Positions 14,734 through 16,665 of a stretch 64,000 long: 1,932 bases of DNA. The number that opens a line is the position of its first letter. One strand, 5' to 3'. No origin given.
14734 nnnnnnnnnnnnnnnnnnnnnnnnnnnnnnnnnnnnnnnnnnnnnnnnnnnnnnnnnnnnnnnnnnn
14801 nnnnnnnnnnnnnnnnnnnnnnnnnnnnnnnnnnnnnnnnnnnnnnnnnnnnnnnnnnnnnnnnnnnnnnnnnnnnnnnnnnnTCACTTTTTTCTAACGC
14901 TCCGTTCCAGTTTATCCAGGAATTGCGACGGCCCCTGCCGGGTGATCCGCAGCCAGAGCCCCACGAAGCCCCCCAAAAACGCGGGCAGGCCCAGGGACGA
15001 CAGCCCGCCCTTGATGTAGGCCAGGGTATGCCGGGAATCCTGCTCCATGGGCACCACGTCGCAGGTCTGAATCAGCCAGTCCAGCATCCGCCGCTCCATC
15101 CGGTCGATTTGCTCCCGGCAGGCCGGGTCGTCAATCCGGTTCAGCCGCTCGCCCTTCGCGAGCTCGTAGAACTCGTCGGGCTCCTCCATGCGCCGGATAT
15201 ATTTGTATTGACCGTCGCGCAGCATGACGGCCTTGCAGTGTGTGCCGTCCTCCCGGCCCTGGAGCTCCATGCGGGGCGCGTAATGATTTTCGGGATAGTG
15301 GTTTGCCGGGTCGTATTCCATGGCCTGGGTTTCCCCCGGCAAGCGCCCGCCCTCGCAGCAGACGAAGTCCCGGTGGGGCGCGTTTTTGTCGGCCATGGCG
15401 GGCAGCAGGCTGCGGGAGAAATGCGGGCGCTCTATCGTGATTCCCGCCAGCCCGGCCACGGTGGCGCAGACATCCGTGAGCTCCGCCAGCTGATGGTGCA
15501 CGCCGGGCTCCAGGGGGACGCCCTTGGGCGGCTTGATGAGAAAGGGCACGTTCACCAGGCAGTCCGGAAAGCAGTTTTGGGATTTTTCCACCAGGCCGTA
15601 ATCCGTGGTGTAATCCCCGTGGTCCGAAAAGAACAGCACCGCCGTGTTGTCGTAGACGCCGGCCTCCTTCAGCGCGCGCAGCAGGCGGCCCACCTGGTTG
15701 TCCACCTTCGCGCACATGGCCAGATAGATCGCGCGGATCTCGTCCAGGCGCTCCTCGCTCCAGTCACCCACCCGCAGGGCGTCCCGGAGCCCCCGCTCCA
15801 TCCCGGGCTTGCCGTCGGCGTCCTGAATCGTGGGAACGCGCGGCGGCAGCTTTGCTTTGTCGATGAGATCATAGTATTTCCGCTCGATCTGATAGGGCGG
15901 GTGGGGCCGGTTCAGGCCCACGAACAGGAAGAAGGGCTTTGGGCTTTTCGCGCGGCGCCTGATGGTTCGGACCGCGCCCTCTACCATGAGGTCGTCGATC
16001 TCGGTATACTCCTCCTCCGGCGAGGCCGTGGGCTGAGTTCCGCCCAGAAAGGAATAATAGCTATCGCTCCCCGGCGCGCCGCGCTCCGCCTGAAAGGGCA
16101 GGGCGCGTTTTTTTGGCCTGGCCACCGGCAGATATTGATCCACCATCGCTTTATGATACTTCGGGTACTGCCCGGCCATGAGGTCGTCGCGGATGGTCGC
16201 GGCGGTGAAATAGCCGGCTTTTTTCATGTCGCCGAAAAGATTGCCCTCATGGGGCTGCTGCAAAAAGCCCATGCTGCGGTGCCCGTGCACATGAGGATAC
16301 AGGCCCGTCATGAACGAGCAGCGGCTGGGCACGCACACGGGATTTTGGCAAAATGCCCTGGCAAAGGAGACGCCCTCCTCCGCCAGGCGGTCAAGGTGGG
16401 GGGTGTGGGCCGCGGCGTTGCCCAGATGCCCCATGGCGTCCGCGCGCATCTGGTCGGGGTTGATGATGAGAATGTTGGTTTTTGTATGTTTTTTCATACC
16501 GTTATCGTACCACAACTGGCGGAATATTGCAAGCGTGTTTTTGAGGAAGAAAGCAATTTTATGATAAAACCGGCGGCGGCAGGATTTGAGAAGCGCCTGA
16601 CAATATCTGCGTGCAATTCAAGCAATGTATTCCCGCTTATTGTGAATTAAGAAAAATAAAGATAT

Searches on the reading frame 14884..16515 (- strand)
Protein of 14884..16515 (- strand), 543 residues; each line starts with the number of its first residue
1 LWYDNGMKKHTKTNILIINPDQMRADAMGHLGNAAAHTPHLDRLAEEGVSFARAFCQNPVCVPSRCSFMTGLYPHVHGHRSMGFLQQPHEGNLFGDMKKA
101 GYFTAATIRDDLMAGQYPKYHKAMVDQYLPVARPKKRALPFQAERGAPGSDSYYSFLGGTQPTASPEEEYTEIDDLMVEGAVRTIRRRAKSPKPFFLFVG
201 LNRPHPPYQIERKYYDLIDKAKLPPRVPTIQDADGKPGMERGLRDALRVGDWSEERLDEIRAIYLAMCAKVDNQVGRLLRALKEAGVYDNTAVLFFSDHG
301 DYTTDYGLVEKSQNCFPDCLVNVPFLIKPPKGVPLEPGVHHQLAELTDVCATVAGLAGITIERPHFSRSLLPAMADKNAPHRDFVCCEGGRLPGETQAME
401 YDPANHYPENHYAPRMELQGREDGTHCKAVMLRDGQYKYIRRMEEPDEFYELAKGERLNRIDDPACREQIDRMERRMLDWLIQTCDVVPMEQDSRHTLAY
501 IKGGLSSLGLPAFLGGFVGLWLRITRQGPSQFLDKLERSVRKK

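Call 3: search_protein_families(library=ncbifam, proteins=[window:14884-16497:-], max_evalue=0.001)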
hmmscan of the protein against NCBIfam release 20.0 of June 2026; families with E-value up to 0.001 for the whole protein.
window:14884-16497:- (537 aa): 5 families
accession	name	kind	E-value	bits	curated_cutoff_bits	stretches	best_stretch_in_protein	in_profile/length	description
NF010322.0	PRK13759.1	equivalog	6e-59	199.8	481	1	2-475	2-457/486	arylsulfatase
TIGR03417.1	chol_sulfatase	equivalog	1.1e-46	159.8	433.45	2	181-372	177-368/500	choline-sulfatase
NF045661.1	HdlasePehA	equivalog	4.6e-44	150.9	900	2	173-480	188-490/506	phosphoric/sulfuric ester hydrolase PehA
NF052527.1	Mn_arylsulf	exception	2.3e-26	92.8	850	2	161-352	173-360/479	manganese-dependent arylsulfatase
NF053595.1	LptchSynLtaSGpos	equivalog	0.00013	20.7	970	1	257-356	429-531/626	lipoteichoic acid synthase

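Call 4: search_protein_families(library=pfam, proteins=[window:14884-16497:-], max_evalue=0.001)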
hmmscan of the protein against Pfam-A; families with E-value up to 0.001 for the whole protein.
window:14884-16497:- (537 aa): 3 families
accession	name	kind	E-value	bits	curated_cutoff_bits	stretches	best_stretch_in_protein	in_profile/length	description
PF00884.28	Sulfatase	-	1.5e-39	136.5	25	1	8-353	2-301/301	Sulfatase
PF01663.27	Phosphodiest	-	2.2e-16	60.8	23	2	10-72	2-61/342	Type I phosphodiesterase / nucleotide pyrophosphatase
PF02995.22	DUF229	-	3.8e-05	23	25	1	258-295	306-343/496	Protein of unknown function (DUF229)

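Call 31: find_homologous_proteins(query=window:14884-16497:-, max_evalue=1e-40)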
Query window:14884-16497:- (537 aa): 3675 proteins with E <= 1e-40 among 8000 candidates; the best 120 are listed.
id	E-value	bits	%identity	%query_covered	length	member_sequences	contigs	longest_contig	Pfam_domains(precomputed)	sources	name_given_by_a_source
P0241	0.0e+0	1270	100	100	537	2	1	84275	PF01663.28,PF00884.29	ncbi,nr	ncbi:MAG: sulfatase-like hydrolase/transferase [Oscillospiraceae bacterium]|nr:sulfatase-like hydrol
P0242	4.1e-287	972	76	99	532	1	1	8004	PF01663.28,PF00884.29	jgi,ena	-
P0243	1.1e-285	967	75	99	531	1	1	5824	PF01663.28,PF16347.11,PF00884.29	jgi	-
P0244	5.5e-285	965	77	99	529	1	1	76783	PF01663.28,PF00884.29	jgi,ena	-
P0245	6.1e-280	948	74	97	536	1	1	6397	PF01663.28,PF00884.29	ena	-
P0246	5.8e-278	941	73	99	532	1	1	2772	PF01663.28,PF16347.11,PF00884.29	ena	-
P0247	2.0e-253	861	69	98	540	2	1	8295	PF01663.28,PF00884.29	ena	-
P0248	4.7e-252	856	68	98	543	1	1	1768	PF01663.28,PF00884.29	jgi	-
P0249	3.1e-247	840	67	98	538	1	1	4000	PF01663.28,PF00884.29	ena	-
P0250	1.4e-243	828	65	98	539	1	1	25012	PF01663.28,PF00884.29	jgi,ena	-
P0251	4.9e-241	820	68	98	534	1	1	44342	PF01663.28,PF00884.29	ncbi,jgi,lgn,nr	ncbi:MAG: sulfatase-like hydrolase/transferase [Oscillospiraceae bacterium]|jgi:arylsulfatase A-like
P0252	8.8e-239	812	65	98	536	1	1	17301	PF01663.28,PF00884.29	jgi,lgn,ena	-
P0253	1.6e-226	772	65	99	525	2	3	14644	PF01663.28,PF00884.29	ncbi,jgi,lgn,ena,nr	ncbi:MAG: sulfatase-like hydrolase/transferase [Oscillospiraceae bacterium]|nr:sulfatase-like hydrol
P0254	1.2e-225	769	60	98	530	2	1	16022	PF01663.28,PF00884.29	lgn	-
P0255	6.4e-225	766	61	98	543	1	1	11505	PF01663.28,PF16347.11,PF00884.29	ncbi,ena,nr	ncbi:MAG: sulfatase-like hydrolase/transferase [Oscillospiraceae bacterium]|nr:sulfatase-like hydrol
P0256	7.0e-225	766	63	100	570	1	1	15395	PF02995.23,PF01663.28,PF00884.29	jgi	jgi:arylsulfatase A-like enzyme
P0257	5.2e-224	763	64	99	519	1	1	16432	PF02995.23,PF01663.28,PF00884.29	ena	-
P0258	9.3e-224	763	61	99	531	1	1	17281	PF01663.28,PF00884.29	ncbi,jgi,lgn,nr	ncbi:MAG: sulfatase-like hydrolase/transferase [Clostridiales bacterium]|jgi:arylsulfatase A-like en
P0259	9.9e-223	759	64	99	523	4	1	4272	PF01663.28,PF16347.11,PF00884.29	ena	-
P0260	4.8e-222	757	63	99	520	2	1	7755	PF01663.28,PF16347.11,PF00884.29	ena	-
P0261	8.3e-222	756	64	99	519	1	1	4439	PF02995.23,PF01663.28,PF00884.29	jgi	-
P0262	3.3e-221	754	63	99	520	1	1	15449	PF01663.28,PF16347.11,PF00884.29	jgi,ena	-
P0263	6.1e-221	753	63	99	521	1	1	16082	PF01663.28,PF00884.29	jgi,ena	-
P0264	7.9e-221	753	59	98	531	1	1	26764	PF01663.28,PF16347.11,PF00884.29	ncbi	ncbi:MAG: sulfatase-like hydrolase/transferase [Faecousia sp.]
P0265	2.4e-220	751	61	99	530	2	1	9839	PF02995.23,PF01663.28,PF16347.11,PF00884.29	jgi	-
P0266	6.2e-220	750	64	99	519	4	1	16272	PF01663.28,PF00884.29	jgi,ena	-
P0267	1.9e-219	748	63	99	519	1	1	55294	PF01663.28,PF16347.11,PF00884.29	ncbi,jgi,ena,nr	ncbi:MAG: sulfatase-like hydrolase/transferase [Oscillospiraceae bacterium]|nr:sulfatase-like hydrol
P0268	3.6e-219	747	64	99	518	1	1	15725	PF01663.28,PF00884.29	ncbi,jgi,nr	ncbi:MAG: sulfatase-like hydrolase/transferase [Oscillospiraceae bacterium]|jgi:arylsulfatase A-like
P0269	5.0e-218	744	61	96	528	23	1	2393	PF02995.23,PF01663.28,PF00884.29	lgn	-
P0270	4.1e-217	741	63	99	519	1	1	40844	PF01663.28,PF00884.29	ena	-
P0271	5.2e-217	740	63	99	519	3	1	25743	PF01663.28,PF00884.29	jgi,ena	-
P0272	3.5e-216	738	62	99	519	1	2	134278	PF01663.28,PF00884.29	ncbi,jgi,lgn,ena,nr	ncbi:MAG: sulfatase-like hydrolase/transferase [Oscillospiraceae bacterium]|nr:sulfatase-like hydrol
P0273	9.2e-216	736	63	99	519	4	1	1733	PF01663.28,PF00884.29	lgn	-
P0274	2.2e-215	735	61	99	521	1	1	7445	PF01663.28,PF00884.29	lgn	-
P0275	4.2e-213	727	62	99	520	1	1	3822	PF01663.28,PF00884.29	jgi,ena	-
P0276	4.1e-211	721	58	99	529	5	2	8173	PF01663.28,PF00884.29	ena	-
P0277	6.2e-211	720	61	99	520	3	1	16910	PF02995.23,PF01663.28,PF16347.11,PF00884.29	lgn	-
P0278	1.3e-209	716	56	99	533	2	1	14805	PF01663.28,PF00884.29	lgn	-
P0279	2.5e-207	708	57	98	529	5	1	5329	PF01663.28,PF16347.11,PF00884.29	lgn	-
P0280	7.7e-206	703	57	98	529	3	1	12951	PF01663.28,PF16347.11,PF00884.29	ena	-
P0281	3.8e-205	701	54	99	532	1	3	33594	PF02995.23,PF01663.28,PF16347.11,PF00884.29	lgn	-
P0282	1.1e-203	696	55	99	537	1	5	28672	PF02995.23,PF01663.28,PF00884.29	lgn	-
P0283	1.4e-203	696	58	99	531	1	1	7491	PF01663.28,PF00884.29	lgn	-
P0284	1.4e-203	696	55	98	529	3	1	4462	PF01663.28,PF00884.29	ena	-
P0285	2.0e-203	695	58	99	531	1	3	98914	PF01663.28,PF16347.11,PF00884.29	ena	-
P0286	3.1e-203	695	56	99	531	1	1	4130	PF01663.28,PF00884.29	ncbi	-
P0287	1.1e-201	690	57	99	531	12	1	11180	PF01663.28,PF00884.29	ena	-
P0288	1.7e-200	686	56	100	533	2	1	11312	PF02995.23,PF01663.28,PF00884.29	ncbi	-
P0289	2.8e-200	685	56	98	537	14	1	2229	PF01663.28,PF16347.11,PF00884.29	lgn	-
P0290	2.8e-200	685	56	98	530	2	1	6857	PF01663.28,PF16347.11,PF00884.29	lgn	-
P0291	3.3e-200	685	56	99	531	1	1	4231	PF01663.28,PF16347.11,PF00884.29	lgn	-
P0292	3.7e-200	685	56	99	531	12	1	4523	PF01663.28,PF16347.11,PF00884.29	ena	-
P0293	5.4e-200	684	57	98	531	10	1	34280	PF01663.28,PF00884.29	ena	-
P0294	1.3e-199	683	55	98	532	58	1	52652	PF01663.28,PF16347.11,PF00884.29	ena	-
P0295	1.4e-199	683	55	99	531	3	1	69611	PF01663.28,PF16347.11,PF00884.29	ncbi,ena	-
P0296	1.6e-199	683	56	99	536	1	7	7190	PF01663.28,PF16347.11,PF00884.29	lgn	-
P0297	6.0e-199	681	57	99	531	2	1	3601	PF01663.28,PF00884.29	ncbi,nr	ncbi:MAG: sulfatase-like hydrolase/transferase [Clostridia bacterium]|nr:sulfatase-like hydrolase/tr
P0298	2.4e-198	679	55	99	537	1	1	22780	PF01663.28,PF00884.29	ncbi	-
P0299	3.1e-198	678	57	99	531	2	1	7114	PF01663.28,PF16347.11,PF00884.29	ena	-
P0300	4.9e-198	678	56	98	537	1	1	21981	PF01663.28,PF00884.29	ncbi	-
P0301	7.3e-198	677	57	98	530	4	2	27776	PF01663.28,PF00884.29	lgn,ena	-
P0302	1.0e-197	677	57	95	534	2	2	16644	PF01663.28,PF16347.11,PF00884.29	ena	-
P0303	2.9e-197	675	56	96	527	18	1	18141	PF01663.28,PF00884.29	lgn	-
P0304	4.5e-197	675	55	98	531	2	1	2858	PF01663.28,PF00884.29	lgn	-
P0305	9.1e-197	673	56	98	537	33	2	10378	PF01663.28,PF16347.11,PF00884.29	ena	-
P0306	2.1e-196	672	55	99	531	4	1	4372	PF01663.28,PF00884.29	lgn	-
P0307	2.6e-195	669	54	100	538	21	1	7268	PF01663.28,PF00884.29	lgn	-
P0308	5.3e-195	668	59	93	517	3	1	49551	PF01663.28,PF00884.29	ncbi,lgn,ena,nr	ncbi:MAG: sulfatase-like hydrolase/transferase [Oscillospiraceae bacterium]|nr:sulfatase-like hydrol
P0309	8.2e-195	667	54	98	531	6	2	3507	PF01663.28,PF16347.11,PF00884.29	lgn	-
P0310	3.3e-193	662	54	100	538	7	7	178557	PF01663.28,PF00884.29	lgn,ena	-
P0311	3.3e-193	662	59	90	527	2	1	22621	PF01663.28,PF00884.29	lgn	-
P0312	8.8e-193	660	54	99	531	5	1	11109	PF01663.28,PF00884.29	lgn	-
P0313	1.5e-192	660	57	93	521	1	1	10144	PF01663.28,PF16347.11,PF00884.29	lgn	-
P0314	1.1e-189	650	54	99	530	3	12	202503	PF01663.28,PF16347.11,PF00884.29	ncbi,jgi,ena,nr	ncbi:MAG: arylsulfatase [Ruminococcaceae bacterium]|nr:arylsulfatase [Oscillospiraceae bacterium]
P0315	8.6e-189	647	54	97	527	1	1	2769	PF01663.28,PF00884.29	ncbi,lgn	-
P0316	3.3e-188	645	61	87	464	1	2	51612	PF01663.28,PF00884.29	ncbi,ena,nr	ncbi:MAG: sulfatase-like hydrolase/transferase [Clostridia bacterium]|nr:sulfatase-like hydrolase/tr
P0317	7.3e-187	641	55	96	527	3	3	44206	PF01663.28,PF00884.29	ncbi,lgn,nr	ncbi:MAG: sulfatase-like hydrolase/transferase [Clostridiales bacterium]|nr:sulfatase-like hydrolase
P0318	1.4e-186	640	57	93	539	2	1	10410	PF01663.28,PF16347.11,PF00884.29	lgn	-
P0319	1.5e-186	640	57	93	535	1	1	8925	PF01663.28,PF16347.11,PF00884.29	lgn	-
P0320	5.5e-185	635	54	99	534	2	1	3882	PF01663.28,PF16347.11,PF00884.29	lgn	-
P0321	4.3e-184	632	54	95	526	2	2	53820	PF02995.23,PF01663.28,PF16347.11,PF00884.29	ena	-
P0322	9.5e-183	627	54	94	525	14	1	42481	PF01663.28,PF00884.29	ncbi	-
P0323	2.8e-182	626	53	97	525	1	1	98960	PF01663.28,PF00884.29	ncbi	-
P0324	5.3e-182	625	54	94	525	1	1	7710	PF01663.28,PF00884.29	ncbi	-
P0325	8.5e-182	624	54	93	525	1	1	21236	PF01663.28,PF00884.29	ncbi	-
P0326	1.1e-181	624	56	94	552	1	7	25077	PF01663.28,PF00884.29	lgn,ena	-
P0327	1.8e-179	616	68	77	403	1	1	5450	PF01663.28,PF00884.29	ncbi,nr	ncbi:MAG: sulfatase-like hydrolase/transferase, partial [Oscillospiraceae bacterium]|nr:sulfatase-li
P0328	2.0e-179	616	51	97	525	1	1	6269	PF01663.28,PF00884.29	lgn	-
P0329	2.2e-170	586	52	93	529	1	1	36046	PF01663.28,PF00884.29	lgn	-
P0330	6.1e-170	585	53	99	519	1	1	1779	PF01663.28,PF16347.11,PF00884.29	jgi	jgi:arylsulfatase A-like enzyme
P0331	2.1e-169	583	51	97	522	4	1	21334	PF01663.28,PF00884.29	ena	-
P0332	2.6e-167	576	51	97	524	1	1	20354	PF01663.28,PF00884.29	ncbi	-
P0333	6.9e-167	575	50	97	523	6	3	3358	PF01663.28,PF00884.29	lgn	-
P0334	2.4e-166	573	51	96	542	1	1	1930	PF01663.28,PF00884.29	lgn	-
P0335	3.2e-165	569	51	97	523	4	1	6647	PF01663.28,PF00884.29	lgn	-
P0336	5.0e-163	562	49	99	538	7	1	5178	PF01663.28,PF16347.11,PF00884.29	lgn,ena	-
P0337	9.0e-163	561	51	93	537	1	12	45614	PF01663.28,PF00884.29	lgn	-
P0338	9.5e-160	551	51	90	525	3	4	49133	PF01663.28,PF16347.11,PF00884.29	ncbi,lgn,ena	-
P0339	2.8e-159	550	52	91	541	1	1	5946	PF01663.28,PF16347.11,PF00884.29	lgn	-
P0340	1.5e-157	544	51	93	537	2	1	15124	PF01663.28,PF16347.11,PF00884.29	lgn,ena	-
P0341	1.6e-154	534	49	93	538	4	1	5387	PF01663.28,PF16347.11,PF00884.29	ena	-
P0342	2.9e-154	533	50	90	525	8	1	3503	PF01663.28,PF16347.11,PF00884.29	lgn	-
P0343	4.4e-153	529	48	92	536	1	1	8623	PF01663.28,PF16347.11,PF00884.29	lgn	-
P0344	5.1e-153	529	51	90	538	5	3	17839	PF01663.28,PF16347.11,PF00884.29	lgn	-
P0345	2.3e-152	527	45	100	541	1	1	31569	PF01663.28,PF16347.11,PF00884.29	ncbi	-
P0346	2.8e-152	527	50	90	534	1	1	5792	PF01663.28,PF16347.11,PF00884.29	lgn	-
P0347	8.7e-152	525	50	93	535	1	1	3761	PF01663.28,PF16347.11,PF00884.29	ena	-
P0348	5.2e-151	522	48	93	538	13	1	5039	PF01663.28,PF16347.11,PF00884.29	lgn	-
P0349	4.8e-150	519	63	68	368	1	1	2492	PF00884.29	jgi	jgi:arylsulfatase A-like enzyme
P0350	6.2e-150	519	54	75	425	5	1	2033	PF01663.28,PF00884.29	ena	-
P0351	9.5e-150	518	51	91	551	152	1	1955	PF01663.28,PF16347.11,PF00884.29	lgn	-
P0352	1.5e-149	518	48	96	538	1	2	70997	PF01663.28,PF16347.11,PF00884.29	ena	-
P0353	2.0e-149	517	52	82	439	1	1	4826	PF01663.28,PF16347.11,PF00884.29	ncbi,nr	ncbi:MAG: sulfatase-like hydrolase/transferase, partial [Clostridia bacterium]|nr:sulfatase-like hyd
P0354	2.1e-149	517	46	98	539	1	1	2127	PF01663.28,PF16347.11,PF00884.29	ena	-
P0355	1.1e-148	515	50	90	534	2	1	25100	PF01663.28,PF16347.11,PF00884.29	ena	-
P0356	1.3e-148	515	50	93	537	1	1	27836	PF01663.28,PF16347.11,PF00884.29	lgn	-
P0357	3.0e-148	513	48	93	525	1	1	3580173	PF01663.28,PF16347.11,PF00884.29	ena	-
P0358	6.4e-147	509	51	90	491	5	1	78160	PF01663.28,PF16347.11,PF00884.29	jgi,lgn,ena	-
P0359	3.2e-146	507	47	90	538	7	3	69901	PF01663.28,PF16347.11,PF00884.29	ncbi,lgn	-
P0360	4.8e-146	506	48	93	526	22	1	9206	PF01663.28,PF16347.11,PF00884.29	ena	-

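Call 32: find_encoding_contigs(protein=P0244, flank=8000, max_places=2)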
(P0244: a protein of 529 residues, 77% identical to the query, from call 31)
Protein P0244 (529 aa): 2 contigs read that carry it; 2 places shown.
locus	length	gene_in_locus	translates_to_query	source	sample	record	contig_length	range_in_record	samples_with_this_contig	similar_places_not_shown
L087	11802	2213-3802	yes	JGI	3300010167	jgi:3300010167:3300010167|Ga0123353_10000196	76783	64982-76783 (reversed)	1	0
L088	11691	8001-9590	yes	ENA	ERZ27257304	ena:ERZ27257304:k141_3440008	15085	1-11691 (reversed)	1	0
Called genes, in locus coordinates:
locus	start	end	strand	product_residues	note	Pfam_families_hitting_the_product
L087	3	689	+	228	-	?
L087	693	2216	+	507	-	PF13347:MFS_2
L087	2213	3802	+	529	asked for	PF00884:Sulfatase, PF01663:Phosphodiest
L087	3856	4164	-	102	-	-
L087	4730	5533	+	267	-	PF13411:MerR_1 (weak)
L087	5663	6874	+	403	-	PF07690:MFS_1, PF12832:MFS_1_like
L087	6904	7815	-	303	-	PF12773:DZR (weak), PF13240:Zn_Ribbon_1 (faint), PF24463:DUF7577 (faint)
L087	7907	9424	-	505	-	PF00376:MerR, PF13411:MerR_1, PF06445:GyrI-like (faint), PF14526:Cass2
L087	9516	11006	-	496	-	PF13347:MFS_2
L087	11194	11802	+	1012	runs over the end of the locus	PF13604:AAA_30 (faint), PF27218:MJ0043_C, PF00580:UvrD-helicase, PF01443:Viral_helicase1 (faint), PF13245:AAA_19, PF13361:UvrD_C, PF13538:UvrD_C_2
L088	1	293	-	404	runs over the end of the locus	PF09546:Spore_III_AE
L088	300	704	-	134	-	PF06686:SpoIIIAC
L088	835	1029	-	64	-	PF06686:SpoIIIAC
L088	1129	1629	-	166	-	PF09548:Spore_III_AB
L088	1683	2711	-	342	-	PF19568:Spore_III_AA, PF00437:T2SSE (faint), PF13191:AAA_16 (weak)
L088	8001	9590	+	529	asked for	PF00884:Sulfatase, PF01663:Phosphodiest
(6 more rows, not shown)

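Call 33: find_encoding_contigs(protein=P0242, flank=8000, max_places=2)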
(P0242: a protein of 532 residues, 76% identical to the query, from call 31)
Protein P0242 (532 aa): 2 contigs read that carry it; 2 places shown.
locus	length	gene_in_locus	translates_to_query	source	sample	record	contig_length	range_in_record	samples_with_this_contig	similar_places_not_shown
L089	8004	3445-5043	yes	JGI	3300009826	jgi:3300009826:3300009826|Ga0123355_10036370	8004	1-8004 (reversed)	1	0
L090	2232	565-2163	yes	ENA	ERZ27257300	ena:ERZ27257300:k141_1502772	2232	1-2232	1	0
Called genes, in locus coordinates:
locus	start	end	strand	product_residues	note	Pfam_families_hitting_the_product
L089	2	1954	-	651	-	?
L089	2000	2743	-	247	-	PF03807:F420_oxidored, PF14748:P5CR_dimer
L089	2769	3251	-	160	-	PF01741:MscL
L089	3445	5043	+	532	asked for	PF00884:Sulfatase, PF01663:Phosphodiest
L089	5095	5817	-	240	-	PF11611:DUF4352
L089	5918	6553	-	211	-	PF00300:His_Phos_1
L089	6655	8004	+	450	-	?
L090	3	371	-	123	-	?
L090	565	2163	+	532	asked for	PF00884:Sulfatase, PF01663:Phosphodiest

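Call 34: find_encoding_contigs(protein=P0251, flank=8000, max_places=2)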
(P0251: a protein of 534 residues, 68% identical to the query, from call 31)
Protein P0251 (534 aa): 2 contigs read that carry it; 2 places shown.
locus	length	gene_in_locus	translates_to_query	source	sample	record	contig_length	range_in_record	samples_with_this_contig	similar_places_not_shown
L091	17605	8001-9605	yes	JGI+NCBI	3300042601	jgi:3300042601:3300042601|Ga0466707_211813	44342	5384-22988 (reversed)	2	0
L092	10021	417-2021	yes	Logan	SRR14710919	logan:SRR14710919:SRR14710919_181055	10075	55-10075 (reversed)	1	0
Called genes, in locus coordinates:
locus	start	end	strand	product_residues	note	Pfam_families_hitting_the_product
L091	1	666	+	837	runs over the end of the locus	PF22666:Glyco_hydro_2_N2, PF00703:Glyco_hydro_2, PF17753:Ig_mannosidase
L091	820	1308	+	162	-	PF11391:DUF2798 (weak)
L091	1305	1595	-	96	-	PF10387:DUF2442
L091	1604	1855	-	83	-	PF13711:DUF4160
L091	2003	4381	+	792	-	PF00488:MutS_V, PF20297:MSSS, PF01713:Smr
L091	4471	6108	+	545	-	-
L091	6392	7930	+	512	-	PF01676:Metalloenzyme, PF06415:iPGM_N, PF01663:Phosphodiest (faint)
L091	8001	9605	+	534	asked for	PF00884:Sulfatase, PF01663:Phosphodiest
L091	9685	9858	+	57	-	-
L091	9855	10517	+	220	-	PF02661:Fic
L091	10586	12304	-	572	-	PF00920:ILVD_EDD_N, PF24877:ILV_EDD_C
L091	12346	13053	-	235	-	-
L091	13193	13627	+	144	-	PF04014:MazE_antitoxin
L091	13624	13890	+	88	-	-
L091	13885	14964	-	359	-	PF02558:ApbA, PF08546:ApbA_C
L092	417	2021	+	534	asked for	PF00884:Sulfatase, PF01663:Phosphodiest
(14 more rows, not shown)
